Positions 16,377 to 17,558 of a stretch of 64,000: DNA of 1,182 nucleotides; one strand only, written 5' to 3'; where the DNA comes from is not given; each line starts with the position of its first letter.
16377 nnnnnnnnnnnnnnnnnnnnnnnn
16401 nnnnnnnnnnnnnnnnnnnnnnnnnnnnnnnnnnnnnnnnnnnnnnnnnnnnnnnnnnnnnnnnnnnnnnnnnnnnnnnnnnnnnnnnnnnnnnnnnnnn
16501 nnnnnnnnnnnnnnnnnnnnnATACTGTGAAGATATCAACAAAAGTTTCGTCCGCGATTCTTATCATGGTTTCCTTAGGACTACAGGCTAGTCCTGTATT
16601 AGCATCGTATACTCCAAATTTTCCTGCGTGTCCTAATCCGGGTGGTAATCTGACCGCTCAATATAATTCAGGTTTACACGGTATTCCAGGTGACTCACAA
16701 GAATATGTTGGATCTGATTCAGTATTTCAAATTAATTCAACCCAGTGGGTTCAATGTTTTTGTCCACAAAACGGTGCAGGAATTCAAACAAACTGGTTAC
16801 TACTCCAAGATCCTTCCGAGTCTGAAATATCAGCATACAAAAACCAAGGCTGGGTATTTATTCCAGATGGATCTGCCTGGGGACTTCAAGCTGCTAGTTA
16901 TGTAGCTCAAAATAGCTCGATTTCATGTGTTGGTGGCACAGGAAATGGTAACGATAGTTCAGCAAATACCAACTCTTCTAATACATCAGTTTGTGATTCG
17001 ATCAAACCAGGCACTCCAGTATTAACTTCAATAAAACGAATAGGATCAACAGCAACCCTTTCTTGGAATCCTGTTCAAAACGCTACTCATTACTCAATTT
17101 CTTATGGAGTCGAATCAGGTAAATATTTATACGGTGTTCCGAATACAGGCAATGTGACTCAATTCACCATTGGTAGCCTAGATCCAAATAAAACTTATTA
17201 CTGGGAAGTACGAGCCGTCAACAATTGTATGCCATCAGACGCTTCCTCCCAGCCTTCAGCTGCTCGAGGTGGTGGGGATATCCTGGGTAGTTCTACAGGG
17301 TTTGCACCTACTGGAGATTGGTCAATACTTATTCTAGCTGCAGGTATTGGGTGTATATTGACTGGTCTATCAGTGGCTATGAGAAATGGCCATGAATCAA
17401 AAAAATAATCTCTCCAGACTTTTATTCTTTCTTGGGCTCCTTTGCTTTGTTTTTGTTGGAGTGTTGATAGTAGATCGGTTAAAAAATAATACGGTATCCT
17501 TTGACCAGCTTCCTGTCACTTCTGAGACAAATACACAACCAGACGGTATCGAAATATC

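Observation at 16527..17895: Sortase gene overlapping the 3' end of an FN3 surface protein whose tail reads APTGD-TM-basic: candidate non-canonical sorting motif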

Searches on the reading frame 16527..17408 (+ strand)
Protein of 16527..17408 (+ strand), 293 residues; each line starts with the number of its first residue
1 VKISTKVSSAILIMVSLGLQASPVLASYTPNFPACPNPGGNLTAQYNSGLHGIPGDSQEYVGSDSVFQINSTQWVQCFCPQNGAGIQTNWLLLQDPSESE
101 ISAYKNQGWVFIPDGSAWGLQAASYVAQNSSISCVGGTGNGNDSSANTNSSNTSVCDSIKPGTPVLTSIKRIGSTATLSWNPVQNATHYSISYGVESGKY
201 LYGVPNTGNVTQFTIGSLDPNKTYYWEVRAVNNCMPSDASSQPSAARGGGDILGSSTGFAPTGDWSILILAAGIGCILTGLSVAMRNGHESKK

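Call 3: search_protein_families(library=pfam, proteins=[window:16527-17408:+], max_evalue=0.01)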
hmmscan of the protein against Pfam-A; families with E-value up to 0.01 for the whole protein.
window:16527-17408:+ (293 aa): 3 families
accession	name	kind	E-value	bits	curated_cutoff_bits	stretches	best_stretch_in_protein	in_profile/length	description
PF00041.27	fn3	-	1.9e-07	31.6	25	1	173-240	13-81/84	Fibronectin type III domain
PF16656.11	Pur_ac_phosph_N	-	0.00034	21.6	30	1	173-233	12-83/93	Purple acid Phosphatase, N-terminal domain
PF10179.15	NDNF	-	0.0064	17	27.3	0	207-233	85-111/127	Neuron-derived neurotrophic factor, first Fn(III) domain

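Call 4: search_protein_families(library=ncbifam, proteins=[window:16527-17408:+], max_evalue=0.01)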
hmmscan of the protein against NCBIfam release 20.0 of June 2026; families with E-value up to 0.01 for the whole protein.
window:16527-17408:+ (293 aa): 0 families

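Call 8: find_homologous_proteins(query=window:16527-17405:+, max_evalue=0.001)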
Query window:16527-17405:+ (293 aa): 211 proteins with E <= 0.001 among 1041 candidates; the best 120 are listed.
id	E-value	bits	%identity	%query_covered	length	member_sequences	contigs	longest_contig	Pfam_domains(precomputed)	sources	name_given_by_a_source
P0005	7.0e-185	631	100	96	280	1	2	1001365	PF00041.28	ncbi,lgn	-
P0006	1.2e-102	361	55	100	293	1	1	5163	PF00041.28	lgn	-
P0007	6.5e-87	310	53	90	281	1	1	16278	PF00041.28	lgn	-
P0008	2.7e-85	304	54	90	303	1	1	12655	PF00041.28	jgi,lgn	-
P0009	2.7e-83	298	48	97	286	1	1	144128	PF00041.28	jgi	-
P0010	9.2e-83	296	51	97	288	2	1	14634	PF00041.28,PF16656.12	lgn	-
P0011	1.2e-80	289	51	89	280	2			-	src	-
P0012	9.9e-80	286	51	89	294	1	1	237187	PF00041.28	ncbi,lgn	-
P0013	9.9e-79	283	50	92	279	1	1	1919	PF00041.28,PF16656.12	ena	-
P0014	2.2e-78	282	51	89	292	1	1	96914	PF00041.28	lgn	-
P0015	3.8e-78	281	51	96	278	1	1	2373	PF00041.28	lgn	-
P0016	9.0e-78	280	48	100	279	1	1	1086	PF00041.28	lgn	-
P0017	2.0e-77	278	52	84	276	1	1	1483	PF00041.28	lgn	-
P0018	2.3e-77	278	47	98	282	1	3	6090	PF00041.28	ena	-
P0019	1.2e-76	276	51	84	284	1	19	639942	PF00041.28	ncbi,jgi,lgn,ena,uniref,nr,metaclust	ncbi:hypothetical protein A2634_05135 [Candidatus Amesbacteria bacterium RIFCSPHIGHO2_01_FULL_48_32]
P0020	3.1e-76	274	46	99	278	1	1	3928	PF00041.28,PF16656.12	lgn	-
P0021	9.2e-76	273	53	78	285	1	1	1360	PF00041.28,PF16656.12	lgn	-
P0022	1.2e-75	273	48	98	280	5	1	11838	PF00041.28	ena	-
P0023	1.6e-75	272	45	95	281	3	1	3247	PF00041.28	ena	-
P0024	3.3e-75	271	47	96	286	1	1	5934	PF00041.28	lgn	-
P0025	2.1e-74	268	46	91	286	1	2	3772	PF00041.28,PF16656.12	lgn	-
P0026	3.1e-74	268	47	98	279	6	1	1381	PF00041.28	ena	-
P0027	3.9e-74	268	47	99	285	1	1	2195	PF00041.28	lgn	-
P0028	4.3e-74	267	49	96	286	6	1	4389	PF00041.28,PF16656.12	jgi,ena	-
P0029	6.9e-74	267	47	91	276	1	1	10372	PF00041.28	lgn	-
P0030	7.0e-74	267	49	90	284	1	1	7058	PF00041.28,PF16656.12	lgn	-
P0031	1.0e-73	266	49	82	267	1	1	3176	PF00041.28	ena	-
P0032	2.5e-73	265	47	99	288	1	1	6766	PF00041.28,PF10179.16,PF16656.12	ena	-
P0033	1.1e-72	263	46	94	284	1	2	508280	PF00041.28,PF16656.12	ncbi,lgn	-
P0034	3.9e-72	261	48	96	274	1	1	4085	PF00041.28,PF16656.12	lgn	-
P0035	4.7e-72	261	48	93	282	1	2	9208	PF00041.28,PF16656.12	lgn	-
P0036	6.0e-72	260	47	95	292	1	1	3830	PF00041.28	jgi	jgi:hypothetical protein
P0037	9.4e-72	260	43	98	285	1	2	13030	PF00041.28,PF16656.12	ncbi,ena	ncbi:MAG: fibronectin type III domain-containing protein [Patescibacteria group bacterium]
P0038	1.2e-71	259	48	92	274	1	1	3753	PF00041.28,PF16656.12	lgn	-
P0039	1.5e-71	259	45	95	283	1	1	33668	PF00041.28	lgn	-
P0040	1.6e-71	259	48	87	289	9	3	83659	PF00041.28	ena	-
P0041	1.8e-71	259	49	92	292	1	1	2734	PF00041.28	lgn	-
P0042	4.8e-71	257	44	98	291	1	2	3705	PF00041.28,PF16656.12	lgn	-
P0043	8.0e-71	257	45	97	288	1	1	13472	PF00041.28,PF16656.12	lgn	-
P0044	9.5e-71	256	46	98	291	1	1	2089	PF00041.28,PF16656.12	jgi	jgi:hypothetical protein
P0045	1.4e-70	256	49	87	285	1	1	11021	PF00041.28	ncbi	-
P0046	2.7e-70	255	50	85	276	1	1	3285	PF00041.28,PF10179.16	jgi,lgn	-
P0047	7.4e-70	254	45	89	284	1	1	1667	PF00041.28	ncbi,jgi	jgi:hypothetical protein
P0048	1.3e-69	253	48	83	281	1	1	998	PF00041.28,PF16656.12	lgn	-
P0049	4.0e-69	251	49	84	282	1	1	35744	PF00041.28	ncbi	-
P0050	7.2e-69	250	48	87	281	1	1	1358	PF00041.28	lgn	-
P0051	9.3e-69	250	46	87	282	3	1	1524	PF00041.28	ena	-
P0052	3.9e-68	248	46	91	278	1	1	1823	PF00041.28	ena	-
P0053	4.4e-68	248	45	98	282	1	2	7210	PF00041.28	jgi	jgi:hypothetical protein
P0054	6.8e-68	247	45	91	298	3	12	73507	PF00041.28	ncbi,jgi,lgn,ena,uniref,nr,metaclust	ncbi:hypothetical protein A2397_02475 [Candidatus Amesbacteria bacterium RIFOXYB1_FULL_44_23]|uniref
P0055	7.9e-68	247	46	93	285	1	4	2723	PF00041.28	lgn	-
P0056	2.1e-67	245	47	84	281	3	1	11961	PF00041.28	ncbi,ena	-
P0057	2.2e-67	245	43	98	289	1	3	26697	PF00041.28,PF16656.12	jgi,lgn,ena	jgi:hypothetical protein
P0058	5.1e-67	244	47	96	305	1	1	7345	PF00041.28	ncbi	-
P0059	7.6e-67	244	44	96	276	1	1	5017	PF00041.28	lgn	-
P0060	1.2e-66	243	46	96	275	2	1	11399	PF00041.28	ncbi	-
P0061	1.9e-66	242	50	82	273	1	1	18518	PF00041.28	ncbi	-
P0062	1.9e-66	242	42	98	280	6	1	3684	PF00041.28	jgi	jgi:hypothetical protein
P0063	2.3e-66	242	44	91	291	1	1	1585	PF00041.28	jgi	jgi:hypothetical protein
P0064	2.7e-66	242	44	97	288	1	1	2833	PF00041.28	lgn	-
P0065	4.7e-66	241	44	94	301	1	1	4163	PF00041.28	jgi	jgi:hypothetical protein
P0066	6.7e-66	241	45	88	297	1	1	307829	PF25814.2,PF00041.28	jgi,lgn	-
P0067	1.5e-65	239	42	95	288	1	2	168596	PF00041.28,PF16656.12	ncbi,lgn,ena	-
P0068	2.0e-65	239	43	93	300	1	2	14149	PF00041.28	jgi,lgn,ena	jgi:hypothetical protein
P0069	2.9e-65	238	44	94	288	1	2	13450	PF00041.28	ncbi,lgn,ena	-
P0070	3.2e-65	238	45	98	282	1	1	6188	PF00041.28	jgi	-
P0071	3.6e-64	235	46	82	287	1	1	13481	PF00041.28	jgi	jgi:hypothetical protein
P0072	3.9e-64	235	40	99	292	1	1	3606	PF00041.28,PF16656.12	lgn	-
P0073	2.0e-63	232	49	78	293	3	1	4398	PF00041.28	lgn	-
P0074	1.3e-62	230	42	100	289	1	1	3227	PF25814.2,PF00041.28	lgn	-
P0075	1.4e-62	230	46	84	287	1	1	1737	PF00041.28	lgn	-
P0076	8.9e-61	224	43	88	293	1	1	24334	PF00041.28,PF16656.12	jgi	jgi:hypothetical protein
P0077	2.6e-59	219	41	96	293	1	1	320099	PF00041.28,PF16656.12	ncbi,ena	-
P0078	6.4e-59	218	42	98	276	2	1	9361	PF00041.28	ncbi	-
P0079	1.9e-56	210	42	92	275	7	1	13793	PF00041.28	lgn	-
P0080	2.8e-55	206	42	86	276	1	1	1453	PF00041.28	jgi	jgi:hypothetical protein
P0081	1.8e-54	203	42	92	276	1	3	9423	PF00041.28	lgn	-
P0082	2.0e-51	193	41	89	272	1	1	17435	PF00041.28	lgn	-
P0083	9.8e-51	191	39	92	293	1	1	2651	PF00041.28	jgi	jgi:hypothetical protein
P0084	1.8e-49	187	39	93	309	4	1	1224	PF00041.28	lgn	-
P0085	2.9e-42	163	40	93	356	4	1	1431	PF00041.28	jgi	-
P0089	1.2e-38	151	40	86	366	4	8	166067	PF00041.28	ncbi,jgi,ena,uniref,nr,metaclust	ncbi:hypothetical protein A2397_00065 [Candidatus Amesbacteria bacterium RIFOXYB1_FULL_44_23]|uniref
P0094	2.6e-37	147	40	87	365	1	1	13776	PF00041.28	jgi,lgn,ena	-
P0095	3.2e-37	146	40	86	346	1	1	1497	PF00041.28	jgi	jgi:hypothetical protein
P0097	3.5e-37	146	40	79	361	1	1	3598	PF00041.28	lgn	-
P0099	6.7e-37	145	41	77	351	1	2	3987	PF00041.28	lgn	-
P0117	3.4e-34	137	55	44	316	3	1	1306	PF00041.28,PF16656.12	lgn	-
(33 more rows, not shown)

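Call 18: find_encoding_contigs(protein=P0005, flank=10000, max_places=2)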
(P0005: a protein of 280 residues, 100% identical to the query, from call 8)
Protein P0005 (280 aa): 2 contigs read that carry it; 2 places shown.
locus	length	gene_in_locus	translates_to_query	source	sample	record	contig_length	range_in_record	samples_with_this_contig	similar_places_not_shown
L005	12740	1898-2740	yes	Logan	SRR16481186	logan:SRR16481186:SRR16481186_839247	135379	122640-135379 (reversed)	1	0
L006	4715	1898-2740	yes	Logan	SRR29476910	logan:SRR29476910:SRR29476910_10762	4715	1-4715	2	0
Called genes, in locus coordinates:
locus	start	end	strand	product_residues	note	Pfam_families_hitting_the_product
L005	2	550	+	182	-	?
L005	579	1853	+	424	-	-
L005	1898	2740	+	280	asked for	PF00041:fn3 (weak)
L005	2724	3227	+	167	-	PF04203:Sortase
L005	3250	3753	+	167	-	PF27226:AF_1845 (faint)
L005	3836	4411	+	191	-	-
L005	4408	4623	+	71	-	-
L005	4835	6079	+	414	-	-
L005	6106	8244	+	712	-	-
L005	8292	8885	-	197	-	-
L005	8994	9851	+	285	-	PF00188:CAP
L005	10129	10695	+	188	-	-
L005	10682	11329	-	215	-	PF01746:tRNA_m1G_MT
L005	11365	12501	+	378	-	PF00535:Glycos_transf_2, PF04138:GtrA_DPMS_TM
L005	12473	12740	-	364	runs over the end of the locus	-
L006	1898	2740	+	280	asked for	PF00041:fn3 (weak)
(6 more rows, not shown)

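Call 22: find_related_loci(query=A2, collection=genome_contigs, flank=6000)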
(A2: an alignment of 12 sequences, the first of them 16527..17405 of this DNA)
Query A2 (293 aa) in genome_contigs; peptide patterns used: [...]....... (x = any residue, [..] = any of these).
43 stretches matched a pattern; 36 encode a relative of the query (tblastn E <= 1e-3); 36 distinct loci.
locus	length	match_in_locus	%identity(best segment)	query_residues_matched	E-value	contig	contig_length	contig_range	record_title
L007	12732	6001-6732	51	12-258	4e-76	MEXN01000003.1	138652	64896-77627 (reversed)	MAG: Candidatus Amesbacteria bacterium RIFCSPLOWO2_01_FULL_48_25 rifcsplowo2_01_scaffold_246, whole genome shotgun seque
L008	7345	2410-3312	46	2-290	2e-74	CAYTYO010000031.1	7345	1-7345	MAG TPA_asm: uncultured Gammaproteobacteria bacterium isolate SRP170004_co1_592 genome assembly, contig: NODE_16448_leng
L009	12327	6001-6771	48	11-264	2e-72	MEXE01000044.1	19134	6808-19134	MAG: Candidatus Amesbacteria bacterium RBG_19FT_COMBO_48_16 rbg_19ft_combo_scaffold_550, whole genome shotgun sequence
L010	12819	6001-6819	45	22-287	1e-69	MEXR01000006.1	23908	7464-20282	MAG: Candidatus Amesbacteria bacterium RIFOXYB1_FULL_44_23 rifoxyb1_full_scaffold_1084, whole genome shotgun sequence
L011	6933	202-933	47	11-257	5e-69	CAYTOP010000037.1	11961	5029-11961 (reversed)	MAG TPA_asm: uncultured Gammaproteobacteria bacterium isolate SRP050083_co1_427 genome assembly, contig: NODE_2442_lengt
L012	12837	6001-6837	42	11-289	8e-64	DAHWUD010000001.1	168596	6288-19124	MAG TPA_asm: Candidatus Amesbacteria bacterium isolate clean1528 NODE_1_length_168596_cov_57.624523, whole genome shotgu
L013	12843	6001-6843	41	12-293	4e-63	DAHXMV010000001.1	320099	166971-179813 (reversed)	MAG TPA_asm: Candidatus Amesbacteria bacterium isolate clean1627 NODE_1_length_320099_cov_20.142678, whole genome shotgu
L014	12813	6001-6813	40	2-287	1e-62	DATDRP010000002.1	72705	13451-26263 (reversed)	MAG TPA_asm: Patescibacteria group bacterium isolate SMAG_U7980 k141_2645234, whole genome shotgun sequence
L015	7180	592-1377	41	14-287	6e-60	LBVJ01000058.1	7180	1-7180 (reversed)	MAG: Candidatus Woesebacteria bacterium GW2011_GWA1_38_8 UT06_C0058, whole genome shotgun sequence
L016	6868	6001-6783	43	14-287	1e-58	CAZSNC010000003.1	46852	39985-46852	MAG TPA_asm: uncultured Gammaproteobacteria bacterium isolate SRP278252_co1_260 genome assembly, contig: NODE_1016_lengt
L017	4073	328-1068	44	21-260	8e-52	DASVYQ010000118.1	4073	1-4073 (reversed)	MAG TPA_asm: Patescibacteria group bacterium isolate SMAG_U2606 k141_47625, whole genome shotgun sequence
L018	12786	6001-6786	41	6-261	5e-50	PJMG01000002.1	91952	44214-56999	MAG: Candidatus Levyibacteriota bacterium isolate Amazon_FNV_2010_10_8_1 contig_65_196552648_length_91952_multi_4_in_0_o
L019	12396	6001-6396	47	21-155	4e-36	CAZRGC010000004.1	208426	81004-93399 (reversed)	MAG TPA_asm: uncultured Gammaproteobacteria bacterium isolate SRP173033_co1_108 genome assembly, contig: NODE_50_length_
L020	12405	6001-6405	46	3-134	7e-36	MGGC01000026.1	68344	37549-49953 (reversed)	MAG: Candidatus Woesebacteria bacterium RIFCSPHIGHO2_01_FULL_38_10 rifcsphigho2_01_scaffold_3471, whole genome shotgun s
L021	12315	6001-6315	51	30-134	4e-34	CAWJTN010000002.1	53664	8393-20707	MAG: Candidatus Roizmanbacteria bacterium isolate MFD04408.bin.1.61 genome assembly, contig: contig_78638, whole genome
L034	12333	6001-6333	50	24-134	1e-30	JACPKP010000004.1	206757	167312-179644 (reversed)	MAG: Candidatus Daviesbacteria bacterium isolate NC_groundwater_498_Ag_S-0.1um_40_17 S35_SO-1_scaffold_131973, whole gen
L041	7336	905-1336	36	1-134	2e-19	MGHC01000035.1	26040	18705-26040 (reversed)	MAG: Candidatus Woesebacteria bacterium RIFCSPLOWO2_01_FULL_39_10 rifcsplowo2_01_scaffold_8200, whole genome shotgun seq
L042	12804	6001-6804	29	10-274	4e-16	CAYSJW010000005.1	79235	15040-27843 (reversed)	MAG TPA_asm: uncultured Gammaproteobacteria bacterium isolate SRP231805_co4_34 genome assembly, contig: k141_1252, whole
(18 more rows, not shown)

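Call 41: search_protein_families(library=pfam, proteins=[L019:7147-8316:+], max_evalue=5)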
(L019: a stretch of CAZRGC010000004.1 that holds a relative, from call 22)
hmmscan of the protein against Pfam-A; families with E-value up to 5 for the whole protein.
L019:7147-8316:+ (390 aa): 2 families
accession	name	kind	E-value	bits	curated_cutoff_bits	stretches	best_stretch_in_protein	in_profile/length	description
PF06131.16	DUF963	-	0.023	14.5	21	1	268-293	5-30/36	Schizosaccharomyces pombe repeat of unknown function (DUF963)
PF06626.17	DUF1152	-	0.63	9.7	27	1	338-354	2-18/295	Protein of unknown function (DUF1152)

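Call 48: predict_structure(alignment_id=A1)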
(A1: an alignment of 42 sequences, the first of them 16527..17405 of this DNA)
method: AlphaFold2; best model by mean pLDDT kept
length: 293 residues; sequences in the alignment: 42
mean_pLDDT: 85.4   pTM: 0.49
mean pLDDT of the five models: 85.4, 85.0, 84.2, 83.8, 83.5
residues with pLDDT >= 90: 191; 70-90: 55; 50-70: 22; < 50: 25
segments of 3 or more residues with pLDDT < 50: 138-149, 249-257
pLDDT, mean of each block of 10 residues (from residue 1): 68 82 80 93 94 93 97 97 95 94 95 94 97 72 46 77 95 95 97 92 94 95 94 93 57 42 73 94 86 61
secondary structure, 60 per line:
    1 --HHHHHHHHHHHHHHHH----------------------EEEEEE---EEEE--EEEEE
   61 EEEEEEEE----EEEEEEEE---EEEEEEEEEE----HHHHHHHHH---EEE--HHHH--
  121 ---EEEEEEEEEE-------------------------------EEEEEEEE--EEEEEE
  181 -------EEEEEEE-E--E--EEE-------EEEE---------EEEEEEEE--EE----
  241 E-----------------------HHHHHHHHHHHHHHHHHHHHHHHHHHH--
elements in order: H3-18 E41-46 E50-53 E56-68 E73-80 E84-93 H98-106 E110-112 H115-118 E124-133 E165-172 E175-180 E188-194 E202-204 E212-215 E225-232 H265-291
